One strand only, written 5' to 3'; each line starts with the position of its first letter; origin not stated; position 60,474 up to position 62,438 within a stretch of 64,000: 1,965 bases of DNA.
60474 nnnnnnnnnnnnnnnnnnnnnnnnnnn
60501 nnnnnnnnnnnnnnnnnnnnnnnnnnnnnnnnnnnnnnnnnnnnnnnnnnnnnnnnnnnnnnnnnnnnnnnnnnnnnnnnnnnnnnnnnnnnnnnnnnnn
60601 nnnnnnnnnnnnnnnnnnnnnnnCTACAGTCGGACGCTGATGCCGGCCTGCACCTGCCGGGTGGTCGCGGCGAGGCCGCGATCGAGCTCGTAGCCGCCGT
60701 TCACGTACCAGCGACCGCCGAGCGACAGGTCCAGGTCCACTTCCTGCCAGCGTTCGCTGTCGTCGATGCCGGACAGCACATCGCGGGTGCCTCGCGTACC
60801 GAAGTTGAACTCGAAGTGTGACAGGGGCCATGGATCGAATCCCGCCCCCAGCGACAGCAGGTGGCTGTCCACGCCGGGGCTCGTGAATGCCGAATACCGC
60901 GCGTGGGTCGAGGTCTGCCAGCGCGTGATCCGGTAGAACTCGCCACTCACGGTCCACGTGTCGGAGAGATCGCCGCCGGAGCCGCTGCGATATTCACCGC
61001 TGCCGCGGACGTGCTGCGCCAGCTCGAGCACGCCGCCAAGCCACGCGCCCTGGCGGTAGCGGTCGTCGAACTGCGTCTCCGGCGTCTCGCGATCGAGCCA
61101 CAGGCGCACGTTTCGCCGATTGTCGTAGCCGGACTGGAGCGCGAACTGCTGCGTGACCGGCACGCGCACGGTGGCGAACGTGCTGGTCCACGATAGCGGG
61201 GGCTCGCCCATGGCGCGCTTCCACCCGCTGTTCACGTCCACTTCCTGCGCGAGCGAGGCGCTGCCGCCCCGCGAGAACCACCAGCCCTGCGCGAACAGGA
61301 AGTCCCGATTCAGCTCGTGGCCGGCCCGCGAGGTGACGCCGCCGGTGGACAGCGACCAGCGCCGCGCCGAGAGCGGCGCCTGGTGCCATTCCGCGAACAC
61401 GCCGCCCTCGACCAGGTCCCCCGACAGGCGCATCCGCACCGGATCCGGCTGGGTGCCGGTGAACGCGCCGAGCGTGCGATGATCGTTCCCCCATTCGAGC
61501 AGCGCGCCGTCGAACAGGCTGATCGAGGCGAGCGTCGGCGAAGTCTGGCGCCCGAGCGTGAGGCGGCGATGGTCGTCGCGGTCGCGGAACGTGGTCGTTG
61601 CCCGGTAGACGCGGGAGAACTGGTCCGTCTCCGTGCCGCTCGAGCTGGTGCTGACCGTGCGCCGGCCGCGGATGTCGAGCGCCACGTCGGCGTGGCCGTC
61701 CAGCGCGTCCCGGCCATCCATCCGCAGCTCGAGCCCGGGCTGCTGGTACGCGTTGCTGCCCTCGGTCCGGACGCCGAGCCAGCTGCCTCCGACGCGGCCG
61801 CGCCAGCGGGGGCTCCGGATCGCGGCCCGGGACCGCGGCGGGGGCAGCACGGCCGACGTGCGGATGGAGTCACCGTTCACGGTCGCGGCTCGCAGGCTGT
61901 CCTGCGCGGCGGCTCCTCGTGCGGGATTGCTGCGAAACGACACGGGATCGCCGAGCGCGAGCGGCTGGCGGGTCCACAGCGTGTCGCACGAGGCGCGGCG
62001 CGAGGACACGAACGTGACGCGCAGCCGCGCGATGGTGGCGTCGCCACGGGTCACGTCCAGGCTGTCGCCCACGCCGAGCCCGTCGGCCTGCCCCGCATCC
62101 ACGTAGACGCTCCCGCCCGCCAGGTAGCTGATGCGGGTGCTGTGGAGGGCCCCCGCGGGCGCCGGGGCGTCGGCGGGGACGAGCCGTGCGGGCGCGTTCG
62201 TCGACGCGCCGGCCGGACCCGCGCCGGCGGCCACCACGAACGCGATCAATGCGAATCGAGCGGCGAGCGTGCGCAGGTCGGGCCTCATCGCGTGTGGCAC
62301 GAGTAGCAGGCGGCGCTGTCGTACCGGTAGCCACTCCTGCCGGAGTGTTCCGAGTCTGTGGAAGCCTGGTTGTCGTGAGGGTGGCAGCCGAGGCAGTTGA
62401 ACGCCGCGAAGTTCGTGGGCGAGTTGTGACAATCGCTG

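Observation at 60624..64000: Porin-cytochrome-like trio: two multiheme cytochromes translationally coupled to a 554-aa outer-membrane barrel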

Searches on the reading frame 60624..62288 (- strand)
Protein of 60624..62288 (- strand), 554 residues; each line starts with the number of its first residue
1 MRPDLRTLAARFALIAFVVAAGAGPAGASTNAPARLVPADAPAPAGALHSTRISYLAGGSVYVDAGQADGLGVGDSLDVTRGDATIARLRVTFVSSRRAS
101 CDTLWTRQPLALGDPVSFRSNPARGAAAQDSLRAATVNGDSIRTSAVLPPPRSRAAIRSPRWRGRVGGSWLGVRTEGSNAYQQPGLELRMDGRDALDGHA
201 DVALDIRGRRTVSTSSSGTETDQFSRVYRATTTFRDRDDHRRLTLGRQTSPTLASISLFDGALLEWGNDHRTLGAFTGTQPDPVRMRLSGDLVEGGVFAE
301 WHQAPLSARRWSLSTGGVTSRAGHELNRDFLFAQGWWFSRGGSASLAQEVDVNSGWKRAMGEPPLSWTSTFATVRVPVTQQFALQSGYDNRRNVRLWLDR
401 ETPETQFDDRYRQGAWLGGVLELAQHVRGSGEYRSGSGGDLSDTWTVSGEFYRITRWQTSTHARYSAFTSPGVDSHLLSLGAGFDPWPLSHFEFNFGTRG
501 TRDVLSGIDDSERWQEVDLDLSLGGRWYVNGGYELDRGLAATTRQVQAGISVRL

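Call 5: search_protein_families(library=pfam, proteins=[window:60624-62288:-], max_evalue=1)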
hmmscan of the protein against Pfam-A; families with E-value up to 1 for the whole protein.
window:60624-62288:- (554 aa): 0 families

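Call 6: search_protein_families(library=ncbifam, proteins=[window:60624-62288:-], max_evalue=1)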
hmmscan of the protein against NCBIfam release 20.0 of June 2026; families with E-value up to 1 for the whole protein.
window:60624-62288:- (554 aa): 0 families

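Call 7: find_homologous_proteins(query=window:60624-62288:-, max_evalue=0.001)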
Query window:60624-62288:- (554 aa): 173 proteins with E <= 0.001 among 8000 candidates; the best 120 are listed.
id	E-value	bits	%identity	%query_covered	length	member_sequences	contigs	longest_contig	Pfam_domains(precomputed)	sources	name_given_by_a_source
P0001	0.0e+0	1244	100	100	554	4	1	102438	-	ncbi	-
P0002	5.0e-292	988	81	99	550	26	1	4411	-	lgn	-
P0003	4.1e-290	982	80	100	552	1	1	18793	-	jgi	jgi:hypothetical protein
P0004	8.5e-263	891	73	100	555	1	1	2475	-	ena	-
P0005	1.2e-231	789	68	93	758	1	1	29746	-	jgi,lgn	jgi:hypothetical protein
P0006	1.4e-228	778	68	92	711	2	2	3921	-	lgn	-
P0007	6.5e-227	773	66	97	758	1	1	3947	-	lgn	-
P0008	5.3e-226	770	68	92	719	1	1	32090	-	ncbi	ncbi:MAG: hypothetical protein ABL977_00170 [Candidatus Eisenbacteria bacterium]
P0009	1.3e-224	765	67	93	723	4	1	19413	-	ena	-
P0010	4.9e-221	753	67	92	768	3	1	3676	-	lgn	-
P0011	7.3e-212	723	63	92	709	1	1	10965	-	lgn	-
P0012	6.8e-209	713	63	95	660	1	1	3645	-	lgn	-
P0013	3.0e-202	691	63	91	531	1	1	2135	-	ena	-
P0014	3.1e-201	688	80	69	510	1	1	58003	-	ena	-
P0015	7.3e-201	687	63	91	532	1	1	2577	-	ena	-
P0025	2.4e-175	603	56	92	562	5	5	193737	-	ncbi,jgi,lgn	jgi:hypothetical protein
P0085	4.2e-122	427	44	94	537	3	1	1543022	-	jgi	jgi:hypothetical protein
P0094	5.5e-117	410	43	91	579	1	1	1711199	-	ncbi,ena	-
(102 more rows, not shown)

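Call 9: find_encoding_contigs(protein=P0001, flank=10000, max_places=3)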
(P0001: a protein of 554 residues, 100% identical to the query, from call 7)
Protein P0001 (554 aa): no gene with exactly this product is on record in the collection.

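Call 11: find_encoding_contigs(protein=P0025, flank=8000, max_places=3)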
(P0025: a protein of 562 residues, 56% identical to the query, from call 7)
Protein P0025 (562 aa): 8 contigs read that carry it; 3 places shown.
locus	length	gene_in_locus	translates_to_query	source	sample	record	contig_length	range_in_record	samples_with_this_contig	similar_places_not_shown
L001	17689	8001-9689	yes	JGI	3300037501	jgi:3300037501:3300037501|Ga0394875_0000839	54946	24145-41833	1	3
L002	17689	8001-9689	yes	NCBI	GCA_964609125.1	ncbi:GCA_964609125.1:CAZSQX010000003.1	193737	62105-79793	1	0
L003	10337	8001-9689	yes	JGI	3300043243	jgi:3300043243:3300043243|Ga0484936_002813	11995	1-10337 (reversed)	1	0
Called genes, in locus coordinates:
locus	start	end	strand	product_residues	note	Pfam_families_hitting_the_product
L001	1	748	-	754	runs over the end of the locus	PF13860:FlgD_ig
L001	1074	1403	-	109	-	-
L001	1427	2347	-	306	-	PF00491:Arginase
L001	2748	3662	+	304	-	-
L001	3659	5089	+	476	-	PF12797:Fer4_2 (faint), PF00037:Fer4 (faint), PF12838:Fer4_7 (weak), PF13237:Fer4_10, PF14697:Fer4_21 (weak), PF00890:FAD_binding_2 (weak), PF07992:Pyr_redox_2, PF13738:Pyr_redox_3, +6 more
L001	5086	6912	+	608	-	PF02085:Cytochrom_CIII (faint), PF14537:Cytochrom_c3_2 (faint), PF14522:Cytochrome_C7 (weak)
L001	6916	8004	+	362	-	PF02085:Cytochrom_CIII (faint), PF14522:Cytochrome_C7 (faint)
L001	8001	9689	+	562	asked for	-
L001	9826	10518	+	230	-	PF06439:3keto-disac_hyd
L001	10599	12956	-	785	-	PF00122:E1-E2_ATPase, PF00702:Hydrolase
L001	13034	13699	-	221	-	PF00440:TetR_N, PF16859:TetR_C_11, PF14246:TetR_C_7 (weak)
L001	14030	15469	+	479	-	PF01523:PmbA_TldD_1st, PF19290:PmbA_TldD_2nd, PF19289:PmbA_TldD_3rd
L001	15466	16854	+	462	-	PF01523:PmbA_TldD_1st, PF19290:PmbA_TldD_2nd, PF19289:PmbA_TldD_3rd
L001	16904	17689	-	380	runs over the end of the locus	PF00881:Nitroreductase (faint), PF14512:TM1586_NiRdase (weak)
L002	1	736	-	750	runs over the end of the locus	PF13860:FlgD_ig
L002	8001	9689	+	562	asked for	-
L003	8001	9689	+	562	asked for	-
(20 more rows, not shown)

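Call 13: find_encoding_contigs(protein=P0094, flank=9000, max_places=2)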
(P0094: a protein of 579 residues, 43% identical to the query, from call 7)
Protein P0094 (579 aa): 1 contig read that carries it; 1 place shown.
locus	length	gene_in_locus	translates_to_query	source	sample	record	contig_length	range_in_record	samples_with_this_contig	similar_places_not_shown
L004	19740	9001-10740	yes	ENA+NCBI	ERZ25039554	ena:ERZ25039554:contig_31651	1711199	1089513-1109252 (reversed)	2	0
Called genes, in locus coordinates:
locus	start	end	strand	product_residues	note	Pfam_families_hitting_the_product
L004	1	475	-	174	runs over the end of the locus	PF14534:DUF4440, PF12680:SnoaL_2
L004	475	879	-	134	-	-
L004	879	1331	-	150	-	-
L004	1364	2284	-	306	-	PF00491:Arginase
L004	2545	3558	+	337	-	-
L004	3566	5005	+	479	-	PF12773:DZR (weak), PF12838:Fer4_7 (weak), PF13237:Fer4_10, PF14697:Fer4_21, PF00890:FAD_binding_2 (weak), PF07992:Pyr_redox_2, PF13738:Pyr_redox_3, PF00070:Pyr_redox (weak), +4 more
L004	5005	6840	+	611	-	PF02085:Cytochrom_CIII (faint), PF14522:Cytochrome_C7 (faint), PF14537:Cytochrom_c3_2 (faint)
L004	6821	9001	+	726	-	PF02085:Cytochrom_CIII (faint), PF14522:Cytochrome_C7 (faint), PF14537:Cytochrom_c3_2 (faint), PF09699:Paired_CXXCH_1 (faint)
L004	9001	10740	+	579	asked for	-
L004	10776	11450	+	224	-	PF06439:3keto-disac_hyd (weak)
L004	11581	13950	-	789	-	PF00122:E1-E2_ATPase, PF00702:Hydrolase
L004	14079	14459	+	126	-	PF12670:DUF3792 (weak)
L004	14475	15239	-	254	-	PF00756:Esterase (faint), PF00326:Peptidase_S9 (faint)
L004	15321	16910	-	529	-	PF07690:MFS_1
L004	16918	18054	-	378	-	PF25917:BSH_RND, PF25919:BSH_CusB (faint), PF25876:HH_MFP_RND, PF25954:Beta-barrel_RND_2 (weak)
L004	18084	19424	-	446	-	PF02321:OEP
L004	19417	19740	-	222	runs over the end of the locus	PF00440:TetR_N, PF14246:TetR_C_7, PF16859:TetR_C_11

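Call 14: find_encoding_contigs(protein=P0085, flank=9000, max_places=2)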
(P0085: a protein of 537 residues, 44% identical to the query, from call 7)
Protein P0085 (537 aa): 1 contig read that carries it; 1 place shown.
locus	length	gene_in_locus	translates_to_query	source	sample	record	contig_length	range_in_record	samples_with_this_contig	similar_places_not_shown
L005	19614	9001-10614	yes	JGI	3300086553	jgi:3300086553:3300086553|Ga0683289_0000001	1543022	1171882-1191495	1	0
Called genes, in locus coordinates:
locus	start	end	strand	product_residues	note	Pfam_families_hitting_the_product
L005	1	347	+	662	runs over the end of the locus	PF26549:Tricorn_N, PF00930:DPPIV_N (faint), PF07676:PD40 (faint), PF26550:Tricorn_2nd (weak), PF12146:Hydrolase_4 (faint), PF20434:BD-FAE, PF00326:Peptidase_S9, PF01738:DLH (weak), +1 more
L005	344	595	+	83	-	-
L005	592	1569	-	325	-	PF02423:OCD_Mu_crystall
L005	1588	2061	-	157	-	-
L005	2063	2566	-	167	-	-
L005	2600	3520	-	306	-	PF00491:Arginase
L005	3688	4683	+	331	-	-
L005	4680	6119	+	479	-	PF12797:Fer4_2 (faint), PF00037:Fer4 (faint), PF12837:Fer4_6 (faint), PF12838:Fer4_7, PF13237:Fer4_10, PF14697:Fer4_21, PF07992:Pyr_redox_2, PF13738:Pyr_redox_3, +2 more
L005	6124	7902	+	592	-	PF02085:Cytochrom_CIII (faint), PF14522:Cytochrome_C7 (faint), PF14537:Cytochrom_c3_2 (faint), PF22113:Mtrc-MtrF_II-IV_dom (faint)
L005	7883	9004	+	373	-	PF02085:Cytochrom_CIII (faint), PF14537:Cytochrom_c3_2 (faint), PF14522:Cytochrome_C7 (faint)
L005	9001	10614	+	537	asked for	-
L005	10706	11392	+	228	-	PF06439:3keto-disac_hyd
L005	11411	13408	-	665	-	PF00122:E1-E2_ATPase, PF00702:Hydrolase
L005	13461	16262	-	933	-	PF02239:Cytochrom_D1 (faint), PF10282:Lactonase (faint), PF25174:Beta-prop_THOC3 (weak), PF13860:FlgD_ig (weak), PF18962:Por_Secre_tail (faint)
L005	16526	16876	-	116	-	PF00403:HMA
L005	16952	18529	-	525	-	PF07690:MFS_1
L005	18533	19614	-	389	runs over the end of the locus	PF25919:BSH_CusB (faint), PF25917:BSH_RND, PF25876:HH_MFP_RND, PF25954:Beta-barrel_RND_2, PF25963:Beta-barrel_AAEA (weak)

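Call 15: find_related_loci(query=A1, collection=genome_contigs, flank=10000)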
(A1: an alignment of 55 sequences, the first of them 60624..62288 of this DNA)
Query A1 (554 aa) in genome_contigs; peptide patterns used: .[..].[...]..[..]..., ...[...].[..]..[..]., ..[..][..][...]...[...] (x = any residue, [..] = any of these).
316 stretches matched a pattern; 178 encode a relative of the query (tblastn E <= 1e-3); the best 80 are kept; 80 distinct loci.
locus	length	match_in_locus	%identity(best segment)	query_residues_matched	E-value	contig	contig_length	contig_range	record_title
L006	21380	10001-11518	68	48-554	0e+0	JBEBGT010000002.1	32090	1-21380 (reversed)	MAG: Candidatus Eisenbacteria bacterium isolate ATF_3 NODE_422_length_32090_cov_4.074240, whole genome shotgun sequence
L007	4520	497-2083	63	24-552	0e+0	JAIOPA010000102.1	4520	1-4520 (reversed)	MAG: Candidatus Eisenbacteria bacterium isolate LakeFargette_0920_ALND_MAG_69_13 LacPavin_0920_ALND_scaffold_268405, who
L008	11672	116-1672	62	36-554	0e+0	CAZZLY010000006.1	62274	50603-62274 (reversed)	MAG TPA_asm: uncultured bacterium isolate SRP124364_co1_304 genome assembly, contig: NODE_228_length_62274_cov_20.026809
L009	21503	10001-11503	57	50-554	2e-174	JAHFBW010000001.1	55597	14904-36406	MAG: Candidatus Eisenbacteria bacterium isolate nzgw207 NODE_454_length_55598_cov_3.884006, whole genome shotgun sequenc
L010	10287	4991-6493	55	50-554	3e-169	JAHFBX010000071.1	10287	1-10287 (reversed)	MAG: Candidatus Eisenbacteria bacterium isolate nzgw208 NODE_3016_length_10288_cov_2.936658, whole genome shotgun sequen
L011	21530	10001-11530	56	44-554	3e-165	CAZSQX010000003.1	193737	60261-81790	MAG TPA_asm: uncultured bacterium isolate binchicken_co107_287 genome assembly, contig: NODE_114_length_193737_cov_8.500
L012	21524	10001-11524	53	50-554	2e-162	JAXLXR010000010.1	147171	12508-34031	MAG: Candidatus Eisenbacteria bacterium isolate STL-EIS2 C1.162.fa-10, whole genome shotgun sequence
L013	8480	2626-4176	52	36-554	1e-157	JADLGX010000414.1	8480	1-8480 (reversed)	MAG: Candidatus Eisenbacteria bacterium isolate SJ457 c_000000838472, whole genome shotgun sequence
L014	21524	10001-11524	51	50-554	8e-153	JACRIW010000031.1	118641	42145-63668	MAG: Candidatus Eisenbacteria bacterium isolate NC_groundwater_1813_Pr3_B-0.1um_71_17 SR-2_scaffold_141_828980, whole ge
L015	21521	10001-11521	50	51-554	6e-153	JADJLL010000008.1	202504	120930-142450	MAG: Candidatus Eisenbacteria bacterium isolate EsbW_18-Q3-R4-48_BAT3C.113 tig00010620-10-2019350, whole genome shotgun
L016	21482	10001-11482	52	50-554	1e-147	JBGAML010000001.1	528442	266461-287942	MAG: Candidatus Eisenbacteria bacterium isolate MAG_AAO_H125.51 AAOH125-51_opera_contig_48, whole genome shotgun sequenc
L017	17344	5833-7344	48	51-554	8e-137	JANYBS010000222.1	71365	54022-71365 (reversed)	MAG: Candidatus Eisenbacteria bacterium isolate GL140_6_metabat_35 GL140_6_k141_169222, whole genome shotgun sequence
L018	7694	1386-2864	48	50-554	7e-137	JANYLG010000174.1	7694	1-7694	MAG: Acidobacteria bacterium isolate GL140_5_metabinner_95 GL140_5_k141_3728567, whole genome shotgun sequence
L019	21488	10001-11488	48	53-551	1e-134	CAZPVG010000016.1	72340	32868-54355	MAG TPA_asm: uncultured bacterium isolate SRP214966_co3_380 genome assembly, contig: NODE_181_length_72340_cov_11.352037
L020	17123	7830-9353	51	50-554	2e-154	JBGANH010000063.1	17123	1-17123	MAG: Candidatus Eisenbacteria bacterium isolate MAG_MBR_H10.75 MBRH10-75_opera_contig_11138, whole genome shotgun sequen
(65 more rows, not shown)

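Call 19: predict_structure(alignment_id=A1)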
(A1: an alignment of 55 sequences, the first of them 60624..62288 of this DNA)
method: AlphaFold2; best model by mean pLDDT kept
length: 554 residues; sequences in the alignment: 55
mean_pLDDT: 80.6   pTM: 0.63
mean pLDDT of the five models: 80.6, 79.4, 76.4, 76.1, 74.4
residues with pLDDT >= 90: 235; 70-90: 199; 50-70: 61; < 50: 59
segments of 3 or more residues with pLDDT < 50: 23-43, 128-141, 144-159, 393-398
pLDDT, mean of each block of 10 residues (from residue 1): 66 78 43 37 64 73 82 84 89 72 80 89 59 38 46 40 89 90 93 85 90 92 86 89 86 63 92 92 70 91 77 92 87 90 92 89 90 93 93 49 68 88 89 81 92 88 93 92 91 94 86 93 89 89 93 90
secondary structure, 60 per line:
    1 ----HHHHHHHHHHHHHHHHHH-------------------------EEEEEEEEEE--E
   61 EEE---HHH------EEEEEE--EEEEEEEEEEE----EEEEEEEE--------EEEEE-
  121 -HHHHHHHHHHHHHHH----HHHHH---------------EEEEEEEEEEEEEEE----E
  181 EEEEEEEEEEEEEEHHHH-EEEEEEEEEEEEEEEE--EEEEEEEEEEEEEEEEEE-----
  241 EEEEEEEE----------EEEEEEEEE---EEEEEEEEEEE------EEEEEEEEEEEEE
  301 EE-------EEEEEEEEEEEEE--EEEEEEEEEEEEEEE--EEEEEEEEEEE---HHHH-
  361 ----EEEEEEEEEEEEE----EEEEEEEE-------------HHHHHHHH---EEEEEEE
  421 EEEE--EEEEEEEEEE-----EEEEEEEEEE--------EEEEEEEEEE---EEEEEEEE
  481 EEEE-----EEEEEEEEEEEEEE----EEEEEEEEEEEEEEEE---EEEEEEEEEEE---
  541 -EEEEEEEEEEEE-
elements in order: H5-22 E48-57 E60-63 E76-81 E84-94 E99-106 E115-119 H122-136 H141-145 E161-175 E180-194 H195-198 E200-215 E218-235 E241-248 E259-267 E271-281 E288-302 E310-322 E325-339 E342-352 H356-359 E365-377 E382-389 H403-410 E414-424 E427-436 E442-451 E460-469 E473-484 E490-503 E508-523 E527-537 E542-553

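Call 22: fold_search(model_id=the predicted structure, library=pdb)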
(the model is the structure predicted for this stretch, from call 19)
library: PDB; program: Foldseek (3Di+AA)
matches with E <= 10: 1105; with E <= 0.001: 273
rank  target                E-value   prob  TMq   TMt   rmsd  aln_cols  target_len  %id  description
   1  2vqi_A                4.0e-09  1.00  0.37  0.41  14.4       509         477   12  Structure of the P pilus usher (PapC) translocation pore (released 2008-05-27)
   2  2vqi_B                8.9e-09  1.00  0.34  0.39  12.4       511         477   13  Structure of the P pilus usher (PapC) translocation pore (released 2008-05-27)
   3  3sy9_C                1.8e-08  1.00  0.31  0.43  10.6       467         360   10  Crystal structure of Pseudomonas aeruginosa OccD2 (OpdC) (released 2012-02-08)
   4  3sy9_D                1.8e-08  1.00  0.29  0.40   9.8       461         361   10  Crystal structure of Pseudomonas aeruginosa OccD2 (OpdC) (released 2012-02-08)
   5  7lhg_C                2.5e-08  1.00  0.40  0.30  12.9       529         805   12  Cryo-EM structure of E. coli P pilus tip assembly intermediate PapC-PapD-PapK-PapG in the first conformation (released 2021-08-11)
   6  3rbh_D                2.7e-08  1.00  0.34  0.44  11.2       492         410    9  Structure of alginate export protein AlgE from Pseudomonas aeruginosa (released 2011-07-27)
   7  3t24_B                3.1e-08  1.00  0.32  0.44  11.9       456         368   11  Crystal structure of Pseudomonas aeruginosa OpdQ (released 2012-02-08)
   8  3fip_A                3.7e-08  1.00  0.34  0.41  13.4       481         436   11  Crystal structure of Usher PapC translocation pore (released 2009-09-08)
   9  4frt_B                5.2e-08  1.00  0.35  0.47  10.4       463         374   12  Crystal Structure of Pseudomonas aeruginosa OccK7 (OpdD) (released 2013-07-24)
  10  6cd2_C                5.2e-08  1.00  0.38  0.30  12.8       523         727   13  Crystal structure of the PapC usher bound to the chaperone-adhesin PapD-PapG (released 2018-10-03)
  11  3rbh_C                6.0e-08  1.00  0.34  0.43  11.2       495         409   10  Structure of alginate export protein AlgE from Pseudomonas aeruginosa (released 2011-07-27)
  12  4foz                  6.3e-08  1.00  0.29  0.38  10.0       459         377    7  Crystal Structure of OccD1 (OprD) Y282R/D307H (released 2013-03-13)
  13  3sy9_A                6.6e-08  1.00  0.32  0.44   9.3       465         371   10  Crystal structure of Pseudomonas aeruginosa OccD2 (OpdC) (released 2012-02-08)
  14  4fsp                  7.6e-08  1.00  0.27  0.37  14.9       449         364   12  Crystal Structure of Pseudomonas aeruginosa OccK11 (OpdR) (released 2013-07-24)
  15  6ehe                  8.0e-08  1.00  0.20  0.33  14.1       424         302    8  OmpTdeltaL8 (loop L8 deletion mutant of OmpT), an outer membrane protein of Vibrio cholerae (released 2018-04-25)
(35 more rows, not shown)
